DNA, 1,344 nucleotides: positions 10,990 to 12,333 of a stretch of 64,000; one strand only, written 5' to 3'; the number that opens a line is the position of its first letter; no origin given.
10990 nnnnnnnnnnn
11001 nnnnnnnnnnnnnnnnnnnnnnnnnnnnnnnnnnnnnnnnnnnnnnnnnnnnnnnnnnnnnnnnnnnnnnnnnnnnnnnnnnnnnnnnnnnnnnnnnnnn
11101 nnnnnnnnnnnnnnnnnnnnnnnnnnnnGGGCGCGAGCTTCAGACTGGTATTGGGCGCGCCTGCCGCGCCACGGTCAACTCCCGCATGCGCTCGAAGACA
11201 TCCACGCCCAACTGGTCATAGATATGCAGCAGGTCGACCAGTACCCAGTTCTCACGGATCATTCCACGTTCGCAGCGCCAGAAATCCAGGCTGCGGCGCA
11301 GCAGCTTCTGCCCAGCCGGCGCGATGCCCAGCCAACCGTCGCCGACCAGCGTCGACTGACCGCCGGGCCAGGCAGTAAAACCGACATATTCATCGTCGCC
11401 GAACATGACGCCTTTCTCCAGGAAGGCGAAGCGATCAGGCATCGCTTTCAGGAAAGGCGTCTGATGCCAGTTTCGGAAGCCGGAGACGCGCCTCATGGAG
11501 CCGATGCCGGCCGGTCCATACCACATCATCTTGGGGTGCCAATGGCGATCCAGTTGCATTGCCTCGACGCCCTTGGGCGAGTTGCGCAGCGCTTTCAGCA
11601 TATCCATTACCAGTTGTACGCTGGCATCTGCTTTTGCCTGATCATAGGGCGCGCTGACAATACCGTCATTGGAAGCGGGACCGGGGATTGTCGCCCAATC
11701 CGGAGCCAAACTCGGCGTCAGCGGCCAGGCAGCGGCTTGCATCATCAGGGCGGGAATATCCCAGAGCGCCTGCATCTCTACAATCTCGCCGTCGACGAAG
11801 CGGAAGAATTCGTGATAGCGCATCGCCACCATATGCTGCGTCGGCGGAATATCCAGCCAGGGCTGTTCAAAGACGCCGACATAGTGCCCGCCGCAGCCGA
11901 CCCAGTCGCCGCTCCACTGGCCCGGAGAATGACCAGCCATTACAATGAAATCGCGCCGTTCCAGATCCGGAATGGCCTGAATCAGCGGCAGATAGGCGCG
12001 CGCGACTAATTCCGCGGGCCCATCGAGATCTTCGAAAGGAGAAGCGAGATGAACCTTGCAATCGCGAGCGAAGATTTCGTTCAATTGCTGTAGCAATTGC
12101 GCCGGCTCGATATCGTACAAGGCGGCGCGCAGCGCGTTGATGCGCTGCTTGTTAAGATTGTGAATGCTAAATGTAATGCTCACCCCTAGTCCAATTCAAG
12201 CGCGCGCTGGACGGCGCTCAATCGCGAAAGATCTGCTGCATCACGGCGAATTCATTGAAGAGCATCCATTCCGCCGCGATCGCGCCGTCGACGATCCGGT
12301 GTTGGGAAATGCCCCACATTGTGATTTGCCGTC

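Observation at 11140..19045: Three consecutive fused double-SnoaL (NTF2-like) genes as the distal cargo of a LacI-headed sugar-type ABC operon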

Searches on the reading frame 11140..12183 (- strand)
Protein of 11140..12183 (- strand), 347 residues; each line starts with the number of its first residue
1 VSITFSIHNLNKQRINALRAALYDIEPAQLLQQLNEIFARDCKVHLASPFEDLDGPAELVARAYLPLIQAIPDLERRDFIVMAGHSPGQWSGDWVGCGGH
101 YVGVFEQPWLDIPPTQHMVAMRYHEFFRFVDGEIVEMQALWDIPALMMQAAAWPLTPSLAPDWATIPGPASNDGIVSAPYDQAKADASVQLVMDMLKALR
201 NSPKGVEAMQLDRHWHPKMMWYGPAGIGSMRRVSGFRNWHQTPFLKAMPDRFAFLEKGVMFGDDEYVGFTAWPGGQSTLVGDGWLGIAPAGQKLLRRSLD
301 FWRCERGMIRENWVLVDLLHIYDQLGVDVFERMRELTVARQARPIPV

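Call 3: search_protein_families(library=pfam, proteins=[window:11140-12183:-], max_evalue=0.01)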
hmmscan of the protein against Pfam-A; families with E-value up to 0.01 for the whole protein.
window:11140-12183:- (347 aa): 2 families
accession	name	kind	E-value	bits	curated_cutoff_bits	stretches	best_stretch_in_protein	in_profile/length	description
PF07366.18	SnoaL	-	7.1e-22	78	28.4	2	29-149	14-125/126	SnoaL-like polyketide cyclase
PF12680.13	SnoaL_2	-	1.3e-08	35.8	27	1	30-137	12-102/102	SnoaL-like domain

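Call 10: search_protein_families(library=ncbifam, proteins=[window:11140-12183:-], max_evalue=0.001)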
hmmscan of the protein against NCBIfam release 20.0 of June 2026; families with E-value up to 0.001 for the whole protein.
window:11140-12183:- (347 aa): 0 families

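Call 12: search_solved_structures(query=window:11140-12183:-, max_evalue=0.01)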
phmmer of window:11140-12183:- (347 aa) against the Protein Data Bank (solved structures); distinct sequences matched with E-value up to 0.01: 3.
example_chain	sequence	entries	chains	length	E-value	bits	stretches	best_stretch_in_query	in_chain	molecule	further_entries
3kkg_A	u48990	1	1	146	0.0018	20.2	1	92-154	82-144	Putative SnoaL-like polyketide cyclase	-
8kaa_A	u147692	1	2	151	0.0062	18.4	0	104-143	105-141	ester cyclase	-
5x7l_A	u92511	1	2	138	0.0099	17.7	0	187-327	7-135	TsrD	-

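Call 18: find_homologous_proteins(query=window:11140-12183:-)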
Query window:11140-12183:- (347 aa): 5083 proteins with E <= 0.001 among 6900 candidates; the best 120 are listed.
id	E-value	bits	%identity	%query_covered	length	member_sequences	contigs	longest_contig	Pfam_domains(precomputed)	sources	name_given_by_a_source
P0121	4.3e-219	745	89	100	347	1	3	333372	PF07366.19,PF12680.14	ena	-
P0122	1.0e-208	710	86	99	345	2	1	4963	PF07366.19,PF12680.14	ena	-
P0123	2.4e-208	709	84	99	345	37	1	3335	PF07366.19,PF12680.14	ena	-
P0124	4.0e-208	708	85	99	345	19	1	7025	PF07366.19,PF12680.14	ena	-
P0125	1.7e-207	706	86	99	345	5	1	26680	PF07366.19,PF12680.14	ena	-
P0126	3.0e-206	702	84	99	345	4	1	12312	PF07366.19,PF12680.14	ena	-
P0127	2.4e-204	696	84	99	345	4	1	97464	PF07366.19,PF12680.14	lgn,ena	-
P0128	3.7e-204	695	84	99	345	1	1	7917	PF07366.19,PF12680.14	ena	-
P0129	8.1e-201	684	82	99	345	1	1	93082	PF07366.19,PF12680.14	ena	-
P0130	1.3e-199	680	84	97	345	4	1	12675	PF07366.19,PF12680.14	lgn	-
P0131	1.2e-197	674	82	99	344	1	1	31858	PF07366.19,PF12680.14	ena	-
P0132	1.8e-197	673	82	99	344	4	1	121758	PF07366.19,PF12680.14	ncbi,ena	-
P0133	2.2e-197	673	82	99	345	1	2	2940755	PF07366.19,PF12680.14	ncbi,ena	-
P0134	5.5e-196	668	81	99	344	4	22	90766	PF07366.19,PF12680.14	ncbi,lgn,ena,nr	ncbi:MAG: ester cyclase [Chloroflexi bacterium]|nr:ester cyclase [Chloroflexota bacterium] MCY358203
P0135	1.3e-195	667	81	99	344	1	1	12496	PF07366.19,PF12680.14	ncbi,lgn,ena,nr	ncbi:MAG: ester cyclase [Chloroflexi bacterium]|nr:ester cyclase [Chloroflexota bacterium]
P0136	3.2e-183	626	77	98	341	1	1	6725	PF07366.19,PF12680.14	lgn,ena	-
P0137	4.8e-178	609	85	86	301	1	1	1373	PF07366.19,PF12680.14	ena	-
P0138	9.8e-173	592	73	99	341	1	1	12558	PF07366.19,PF12680.14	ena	-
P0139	8.8e-169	579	72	98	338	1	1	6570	PF07366.19,PF12680.14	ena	-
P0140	2.6e-167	574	72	97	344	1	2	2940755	PF07366.19,PF12680.14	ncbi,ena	-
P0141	4.7e-167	573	72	98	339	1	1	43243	PF07366.19,PF12680.14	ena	-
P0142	1.5e-165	568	71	98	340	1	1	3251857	PF07366.19,PF12680.14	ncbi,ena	-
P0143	1.7e-165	568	70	98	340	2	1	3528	PF07366.19,PF12680.14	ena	-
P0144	1.9e-165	568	71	98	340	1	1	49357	PF07366.19,PF12680.14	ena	-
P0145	8.7e-165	566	71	98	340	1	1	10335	PF07366.19,PF12680.14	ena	-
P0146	9.4e-165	566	70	98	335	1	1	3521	PF07366.19,PF12680.14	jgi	-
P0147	2.5e-164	564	71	98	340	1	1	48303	PF07366.19,PF12680.14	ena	-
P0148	6.0e-164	563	69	99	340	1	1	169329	PF07366.19,PF12680.14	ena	-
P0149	7.6e-164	563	70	97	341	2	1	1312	PF07366.19,PF12680.14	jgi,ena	-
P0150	8.1e-164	563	71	97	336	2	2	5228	PF07366.19,PF12680.14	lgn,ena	-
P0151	1.0e-163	562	72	97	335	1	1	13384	PF07366.19,PF12680.14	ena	-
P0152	2.0e-163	561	69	98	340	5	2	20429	PF07366.19,PF12680.14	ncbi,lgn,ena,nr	ncbi:MAG: ester cyclase [Chloroflexi bacterium]|nr:ester cyclase [Chloroflexota bacterium]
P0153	2.2e-163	561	72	97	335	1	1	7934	PF07366.19,PF12680.14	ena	-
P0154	3.1e-163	561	71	97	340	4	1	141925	PF07366.19,PF12680.14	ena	-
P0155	4.4e-163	560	69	97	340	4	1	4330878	PF07366.19,PF12680.14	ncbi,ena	-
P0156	4.6e-163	560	70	98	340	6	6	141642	PF07366.19,PF12680.14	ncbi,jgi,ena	-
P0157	4.6e-163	560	70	98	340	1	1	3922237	PF07366.19,PF12680.14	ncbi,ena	-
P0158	5.4e-163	560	70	99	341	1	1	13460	PF07366.19,PF12680.14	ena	-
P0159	1.2e-162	559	69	98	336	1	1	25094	PF07366.19,PF12680.14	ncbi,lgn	-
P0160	1.3e-162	559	69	98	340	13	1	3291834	PF07366.19,PF12680.14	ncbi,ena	-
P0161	1.4e-162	559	70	98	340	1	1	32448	PF07366.19,PF12680.14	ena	-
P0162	1.4e-162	559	69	97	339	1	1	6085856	PF07366.19,PF12680.14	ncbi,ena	-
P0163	1.5e-162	558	72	98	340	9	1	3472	PF07366.19,PF12680.14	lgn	-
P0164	3.5e-162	557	70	97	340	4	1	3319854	PF07366.19,PF12680.14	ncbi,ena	-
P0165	3.7e-162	557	69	97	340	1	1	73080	PF07366.19,PF12680.14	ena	-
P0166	3.7e-162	557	70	97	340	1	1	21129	PF07366.19,PF12680.14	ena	-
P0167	4.4e-162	557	69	97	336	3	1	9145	PF07366.19,PF12680.14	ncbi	-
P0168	9.6e-162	556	66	98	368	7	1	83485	PF07366.19,PF12680.14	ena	-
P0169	1.0e-161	556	70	98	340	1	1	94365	PF07366.19,PF12680.14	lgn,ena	-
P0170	1.3e-161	555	69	98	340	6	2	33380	PF07366.19,PF12680.14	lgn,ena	-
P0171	1.3e-161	555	69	97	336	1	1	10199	PF07366.19,PF12680.14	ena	-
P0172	1.5e-161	555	69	98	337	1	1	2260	PF07366.19,PF12680.14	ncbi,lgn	-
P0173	2.1e-161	555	69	98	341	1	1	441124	PF07366.19,PF12680.14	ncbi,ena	-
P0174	2.2e-161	555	68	98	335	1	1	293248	PF07366.19,PF12680.14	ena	-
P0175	2.4e-161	555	69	99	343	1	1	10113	PF07366.19,PF12680.14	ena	-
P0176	2.4e-161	554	69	98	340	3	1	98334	PF07366.19,PF12680.14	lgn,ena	-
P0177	2.6e-161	554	70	97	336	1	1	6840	PF07366.19,PF12680.14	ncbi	ncbi:MAG: polyketide cyclase [Chloroflexota bacterium]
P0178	3.0e-161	554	69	98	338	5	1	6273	PF07366.19,PF12680.14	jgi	jgi:predicted ester cyclase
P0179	3.7e-161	554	69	98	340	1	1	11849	PF07366.19,PF12680.14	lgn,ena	-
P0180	5.1e-161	553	70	97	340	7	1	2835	PF07366.19,PF12680.14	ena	-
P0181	5.2e-161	553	69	96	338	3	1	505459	PF07366.19,PF12680.14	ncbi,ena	-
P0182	7.8e-161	553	68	98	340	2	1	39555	PF07366.19,PF12680.14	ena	-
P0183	7.8e-161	553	68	98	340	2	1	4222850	PF07366.19,PF12680.14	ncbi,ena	-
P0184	7.8e-161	553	71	97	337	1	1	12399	PF07366.19,PF12680.14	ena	-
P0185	8.2e-161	553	69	98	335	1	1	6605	PF07366.19,PF12680.14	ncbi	-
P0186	8.9e-161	553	70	95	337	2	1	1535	PF07366.19,PF12680.14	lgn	-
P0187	9.3e-161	553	69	97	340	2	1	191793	PF07366.19,PF12680.14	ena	-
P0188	1.1e-160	552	70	97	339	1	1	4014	PF07366.19,PF12680.14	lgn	-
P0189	1.1e-160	552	68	98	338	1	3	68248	PF07366.19,PF12680.14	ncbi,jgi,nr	ncbi:MAG: polyketide cyclase [Chloroflexi bacterium]|nr:MAG: polyketide cyclase [Phototrophicales ba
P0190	1.6e-160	552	70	97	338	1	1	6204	PF07366.19,PF12680.14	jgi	-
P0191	2.1e-160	551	68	97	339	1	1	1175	PF07366.19,PF12680.14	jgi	jgi:predicted ester cyclase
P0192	2.4e-160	551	68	98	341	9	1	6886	PF07366.19,PF12680.14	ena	-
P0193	3.2e-160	551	68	98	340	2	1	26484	PF07366.19,PF12680.14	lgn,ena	-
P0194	3.3e-160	551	69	97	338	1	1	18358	PF07366.19,PF12680.14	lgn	-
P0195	3.3e-160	551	69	98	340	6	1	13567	PF07366.19,PF12680.14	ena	-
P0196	4.0e-160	550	70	97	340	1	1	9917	PF07366.19,PF12680.14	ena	-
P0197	4.1e-160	550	67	98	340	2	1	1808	PF07366.19,PF12680.14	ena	-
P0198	4.4e-160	550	69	97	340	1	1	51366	PF07366.19,PF12680.14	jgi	jgi:predicted ester cyclase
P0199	6.3e-160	550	68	97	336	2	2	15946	PF07366.19,PF12680.14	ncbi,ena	-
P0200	6.3e-160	550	69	98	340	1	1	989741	PF07366.19,PF12680.14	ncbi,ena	-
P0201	6.5e-160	550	69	98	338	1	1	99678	PF07366.19,PF12680.14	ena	-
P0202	8.9e-160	549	68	98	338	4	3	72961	PF07366.19,PF12680.14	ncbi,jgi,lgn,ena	-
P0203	9.3e-160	549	68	98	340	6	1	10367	PF07366.19,PF12680.14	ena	-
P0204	1.0e-159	549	70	97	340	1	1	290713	PF07366.19,PF12680.14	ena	-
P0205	1.1e-159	549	69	97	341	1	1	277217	PF07366.19,PF12680.14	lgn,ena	-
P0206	1.1e-159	549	69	97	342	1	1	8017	PF07366.19,PF12680.14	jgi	-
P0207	1.2e-159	549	68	98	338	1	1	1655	PF07366.19,PF12680.14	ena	-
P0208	1.3e-159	549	69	97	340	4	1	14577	PF07366.19,PF12680.14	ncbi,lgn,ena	-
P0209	1.4e-159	549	69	98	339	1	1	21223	PF07366.19,PF12680.14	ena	-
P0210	1.8e-159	548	69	98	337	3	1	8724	PF07366.19,PF12680.14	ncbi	-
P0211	2.0e-159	548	68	98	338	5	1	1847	PF07366.19,PF12680.14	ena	-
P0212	2.5e-159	548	68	98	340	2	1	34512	PF07366.19,PF12680.14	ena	-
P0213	2.6e-159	548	69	97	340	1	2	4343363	PF07366.19,PF12680.14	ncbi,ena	-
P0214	2.6e-159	548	68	98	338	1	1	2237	PF07366.19,PF12680.14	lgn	-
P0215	2.7e-159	548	68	98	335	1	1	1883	PF07366.19,PF12680.14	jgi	jgi:predicted ester cyclase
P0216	3.7e-159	547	69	96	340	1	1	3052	PF07366.19,PF12680.14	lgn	-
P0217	4.1e-159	547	68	97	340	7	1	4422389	PF07366.19,PF12680.14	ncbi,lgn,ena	-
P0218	4.9e-159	547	67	98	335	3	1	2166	PF07366.19,PF12680.14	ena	-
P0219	5.1e-159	547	69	97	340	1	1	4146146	PF07366.19,PF12680.14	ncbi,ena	-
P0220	5.3e-159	547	68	98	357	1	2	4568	PF07366.19,PF12680.14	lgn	-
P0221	6.2e-159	547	68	97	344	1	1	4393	PF07366.19,PF12680.14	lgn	-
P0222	7.0e-159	546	69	98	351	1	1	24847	PF07366.19,PF12680.14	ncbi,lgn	-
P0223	7.9e-159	546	67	98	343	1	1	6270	PF07366.19,PF12680.14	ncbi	ncbi:MAG: ester cyclase [Anaerolineae bacterium]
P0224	9.6e-159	546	70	97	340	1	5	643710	PF07366.19,PF12680.14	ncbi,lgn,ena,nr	ncbi:MAG: ester cyclase [Chloroflexi bacterium]|nr:ester cyclase [Chloroflexota bacterium]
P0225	9.9e-159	546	68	97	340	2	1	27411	PF07366.19,PF12680.14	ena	-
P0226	1.1e-158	546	68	98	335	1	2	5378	PF07366.19,PF12680.14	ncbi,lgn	-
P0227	1.6e-158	545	68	97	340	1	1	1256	PF07366.19,PF12680.14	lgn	-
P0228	1.6e-158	545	68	98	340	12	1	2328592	PF07366.19,PF12680.14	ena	-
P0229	1.6e-158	545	68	97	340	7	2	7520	PF07366.19,PF12680.14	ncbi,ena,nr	ncbi:MAG: ester cyclase [Chloroflexi bacterium]|nr:ester cyclase [Chloroflexota bacterium]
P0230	1.7e-158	545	69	97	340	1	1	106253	PF07366.19,PF12680.14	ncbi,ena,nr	ncbi:MAG: ester cyclase [Chloroflexi bacterium]|nr:ester cyclase [Chloroflexota bacterium]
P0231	1.8e-158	545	68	98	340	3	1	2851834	PF07366.19,PF12680.14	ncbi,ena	-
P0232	2.1e-158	545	68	99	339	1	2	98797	PF07366.19,PF12680.14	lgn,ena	-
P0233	3.1e-158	544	69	97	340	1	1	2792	PF07366.19,PF12680.14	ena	-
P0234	3.2e-158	544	66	98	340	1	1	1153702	PF07366.19,PF12680.14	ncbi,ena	-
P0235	3.5e-158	544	67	98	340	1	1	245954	PF07366.19,PF12680.14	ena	-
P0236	3.7e-158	544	67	98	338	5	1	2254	PF07366.19,PF12680.14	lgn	-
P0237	4.2e-158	544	68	98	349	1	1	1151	PF07366.19,PF12680.14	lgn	-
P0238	5.0e-158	544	69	97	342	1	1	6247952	PF07366.19,PF12680.14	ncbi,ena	-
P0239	5.1e-158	544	69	97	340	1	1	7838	PF07366.19,PF12680.14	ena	-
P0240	5.5e-158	543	67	98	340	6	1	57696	PF07366.19,PF12680.14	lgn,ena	-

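Call 19: find_encoding_contigs(protein=P0219, flank=10000, max_places=3)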
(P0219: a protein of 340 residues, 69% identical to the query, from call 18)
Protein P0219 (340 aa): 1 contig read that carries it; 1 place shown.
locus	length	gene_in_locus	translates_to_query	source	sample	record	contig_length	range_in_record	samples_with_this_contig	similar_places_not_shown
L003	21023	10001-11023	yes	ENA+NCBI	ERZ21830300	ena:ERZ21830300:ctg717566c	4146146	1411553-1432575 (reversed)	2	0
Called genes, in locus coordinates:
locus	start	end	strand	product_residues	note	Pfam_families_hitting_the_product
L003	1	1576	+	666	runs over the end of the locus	PF01555:N6_N4_Mtase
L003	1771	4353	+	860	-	PF04851:ResIII, PF19778:RE_endonuc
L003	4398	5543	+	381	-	PF01266:DAO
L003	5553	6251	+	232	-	PF01177:Asp_Glu_race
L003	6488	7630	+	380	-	PF07366:SnoaL, PF12680:SnoaL_2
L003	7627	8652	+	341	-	PF07366:SnoaL, PF12680:SnoaL_2 (faint), PF07366:SnoaL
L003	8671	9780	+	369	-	PF07366:SnoaL, PF12680:SnoaL_2 (weak)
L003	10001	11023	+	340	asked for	PF07366:SnoaL, PF12680:SnoaL_2 (faint), PF07366:SnoaL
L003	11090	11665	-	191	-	PF00908:dTDP_sugar_isom, PF14667:Polysacc_synt_C (weak)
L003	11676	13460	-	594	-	PF02129:Peptidase_S15, PF05448:AXE1 (faint), PF20434:BD-FAE, PF00326:Peptidase_S9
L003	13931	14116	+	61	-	-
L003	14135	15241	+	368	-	PF13477:Glyco_trans_4_2 (weak), PF13439:Glyco_transf_4, PF13579:Glyco_trans_4_4, PF20706:GT4-conflict, PF00534:Glycos_transf_1, PF13692:Glyco_trans_1_4, PF13524:Glyco_trans_1_2 (weak)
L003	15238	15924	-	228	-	PF01209:Ubie_methyltran (weak), PF05891:Methyltransf_PK (weak), PF13489:Methyltransf_23, PF00398:RrnaAD (weak), PF13847:Methyltransf_31 (weak), PF08241:Methyltransf_11, PF08242:Methyltransf_12, PF13649:Methyltransf_25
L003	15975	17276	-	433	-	PF00884:Sulfatase, PF01663:Phosphodiest (weak), PF02995:DUF229 (faint), PF16347:SGSH_C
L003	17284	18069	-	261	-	PF05721:PhyH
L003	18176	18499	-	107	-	-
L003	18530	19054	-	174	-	-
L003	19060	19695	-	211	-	PF17278:DUF5343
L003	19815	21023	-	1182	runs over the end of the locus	PF02574:S-methyl_trans, PF00809:Pterin_bind, PF02607:B12-binding_2, PF02310:B12-binding, PF02965:Met_synt_B12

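Call 20: find_encoding_contigs(protein=P0238, flank=10000, max_places=3)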
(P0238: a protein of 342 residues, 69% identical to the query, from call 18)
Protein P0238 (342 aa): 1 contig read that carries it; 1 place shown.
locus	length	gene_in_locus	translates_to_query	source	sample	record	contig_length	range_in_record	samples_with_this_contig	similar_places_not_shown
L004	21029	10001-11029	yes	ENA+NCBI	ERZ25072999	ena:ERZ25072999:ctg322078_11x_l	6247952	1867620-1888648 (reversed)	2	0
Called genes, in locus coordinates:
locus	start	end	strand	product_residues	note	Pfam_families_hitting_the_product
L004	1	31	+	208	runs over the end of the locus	PF13358:DDE_3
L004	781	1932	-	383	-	PF01717:Meth_synt_2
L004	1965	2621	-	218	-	-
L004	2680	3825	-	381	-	PF01266:DAO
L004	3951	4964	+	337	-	PF00356:LacI, PF00532:Peripla_BP_1, PF13407:Peripla_BP_4, PF13377:Peripla_BP_3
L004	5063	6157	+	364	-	PF07366:SnoaL, PF12680:SnoaL_2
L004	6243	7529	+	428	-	PF01547:SBP_bac_1, PF13416:SBP_bac_8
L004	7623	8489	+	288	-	PF00528:BPD_transp_1 (weak)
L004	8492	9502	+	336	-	PF00528:BPD_transp_1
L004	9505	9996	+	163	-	PF07366:SnoaL, PF12680:SnoaL_2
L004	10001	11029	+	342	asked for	PF07366:SnoaL, PF12680:SnoaL_2 (faint), PF07366:SnoaL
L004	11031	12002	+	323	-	PF07366:SnoaL, PF12680:SnoaL_2, PF07366:SnoaL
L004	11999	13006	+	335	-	PF07366:SnoaL (weak), PF12680:SnoaL_2 (faint)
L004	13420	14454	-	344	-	PF13565:HTH_32 (weak), PF13683:rve_3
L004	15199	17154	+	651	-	PF00496:SBP_bac_5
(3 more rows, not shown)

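Call 52: predict_structure(alignment_id=A2)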
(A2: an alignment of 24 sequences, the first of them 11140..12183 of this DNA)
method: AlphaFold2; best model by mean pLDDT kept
length: 347 residues; sequences in the alignment: 24
mean_pLDDT: 50.3   pTM: 0.47
mean pLDDT of the five models: 50.3, 48.4, 44.8, 44.8, 43.0
residues with pLDDT >= 90: 8; 70-90: 70; 50-70: 68; < 50: 201
segments of 3 or more residues with pLDDT < 50: 1-5, 79-91, 152-291, 296-316, 329-347
pLDDT, mean of each block of 10 residues (from residue 1): 47 68 74 89 75 87 89 64 44 62 77 70 74 81 59 34 26 30 38 36 30 28 26 25 27 28 30 37 38 49 42 46 51 36 36
secondary structure, 60 per line:
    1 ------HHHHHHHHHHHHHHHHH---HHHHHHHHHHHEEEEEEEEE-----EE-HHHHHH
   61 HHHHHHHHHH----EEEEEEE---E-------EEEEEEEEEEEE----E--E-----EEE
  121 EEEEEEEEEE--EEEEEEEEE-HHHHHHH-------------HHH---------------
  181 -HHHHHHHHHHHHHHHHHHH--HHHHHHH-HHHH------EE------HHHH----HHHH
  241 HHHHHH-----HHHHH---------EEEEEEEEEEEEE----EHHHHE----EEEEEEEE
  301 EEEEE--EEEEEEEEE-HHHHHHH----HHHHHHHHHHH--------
elements in order: H7-23 H27-37 E38-46 H55-70 E75-81 E93-104 E118-130 E133-141 H143-149 H182-200 H203-209 H211-214 H229-232 H237-246 H252-256 E266-278 H284-287 E293-305 E308-316 H318-324 H329-339
